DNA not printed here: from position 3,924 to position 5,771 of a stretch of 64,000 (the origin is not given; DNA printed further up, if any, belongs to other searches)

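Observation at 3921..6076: Codon-level signature of adenine mutagenesis between the C-terminal tips of the two RT-flanking DUF1566 genes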

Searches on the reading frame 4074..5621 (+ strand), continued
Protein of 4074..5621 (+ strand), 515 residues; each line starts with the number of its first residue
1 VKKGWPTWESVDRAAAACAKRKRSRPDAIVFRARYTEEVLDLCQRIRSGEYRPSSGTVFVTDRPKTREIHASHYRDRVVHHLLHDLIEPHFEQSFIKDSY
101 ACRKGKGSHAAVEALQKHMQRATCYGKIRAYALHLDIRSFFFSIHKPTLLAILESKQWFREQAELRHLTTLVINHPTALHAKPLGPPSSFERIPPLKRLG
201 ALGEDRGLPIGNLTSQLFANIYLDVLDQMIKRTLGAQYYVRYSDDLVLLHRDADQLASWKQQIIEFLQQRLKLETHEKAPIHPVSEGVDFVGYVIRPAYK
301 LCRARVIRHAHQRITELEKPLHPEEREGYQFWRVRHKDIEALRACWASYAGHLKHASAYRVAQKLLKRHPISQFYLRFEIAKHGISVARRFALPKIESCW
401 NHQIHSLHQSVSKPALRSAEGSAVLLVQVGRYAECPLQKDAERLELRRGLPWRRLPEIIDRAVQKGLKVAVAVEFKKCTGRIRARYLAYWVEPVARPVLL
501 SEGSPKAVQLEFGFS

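Call 63: find_encoding_contigs(protein=P0143, flank=3000, max_places=4)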
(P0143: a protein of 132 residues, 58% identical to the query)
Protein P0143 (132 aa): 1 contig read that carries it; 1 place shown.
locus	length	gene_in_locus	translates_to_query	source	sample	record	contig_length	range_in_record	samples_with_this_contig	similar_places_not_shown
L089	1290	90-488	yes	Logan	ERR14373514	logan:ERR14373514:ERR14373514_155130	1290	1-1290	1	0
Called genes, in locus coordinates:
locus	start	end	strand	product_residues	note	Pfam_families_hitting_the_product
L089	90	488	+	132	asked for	PF22296:bAvd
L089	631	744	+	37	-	-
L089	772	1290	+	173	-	?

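Call 64: find_encoding_contigs(protein=P0141, flank=3000, max_places=4)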
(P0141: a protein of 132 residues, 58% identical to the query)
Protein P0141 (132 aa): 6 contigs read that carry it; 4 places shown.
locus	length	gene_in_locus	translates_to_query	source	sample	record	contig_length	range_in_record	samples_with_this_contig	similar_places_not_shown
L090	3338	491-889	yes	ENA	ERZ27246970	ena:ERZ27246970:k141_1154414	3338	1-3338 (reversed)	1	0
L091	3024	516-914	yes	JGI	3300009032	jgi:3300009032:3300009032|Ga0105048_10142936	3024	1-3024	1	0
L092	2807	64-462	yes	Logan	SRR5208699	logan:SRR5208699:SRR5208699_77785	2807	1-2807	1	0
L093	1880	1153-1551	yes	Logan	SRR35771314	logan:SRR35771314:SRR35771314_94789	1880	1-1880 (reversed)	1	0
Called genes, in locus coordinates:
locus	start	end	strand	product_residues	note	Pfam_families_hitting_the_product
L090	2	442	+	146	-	?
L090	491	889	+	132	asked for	PF22296:bAvd (weak)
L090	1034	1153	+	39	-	PF07603:Lcl_C (weak)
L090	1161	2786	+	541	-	PF00078:RVT_1 (weak)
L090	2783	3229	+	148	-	PF07603:Lcl_C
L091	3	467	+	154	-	?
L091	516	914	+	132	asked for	PF22296:bAvd (weak)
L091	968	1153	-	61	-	-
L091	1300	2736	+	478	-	PF00078:RVT_1 (faint)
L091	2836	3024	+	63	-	?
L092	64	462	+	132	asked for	PF22296:bAvd (weak)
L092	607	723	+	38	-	PF07603:Lcl_C (weak)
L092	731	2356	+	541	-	PF00078:RVT_1 (weak)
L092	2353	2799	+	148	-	PF07603:Lcl_C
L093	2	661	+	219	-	?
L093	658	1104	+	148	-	PF05689:InvE_AD (weak), PF07603:Lcl_C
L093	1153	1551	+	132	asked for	PF22296:bAvd (weak)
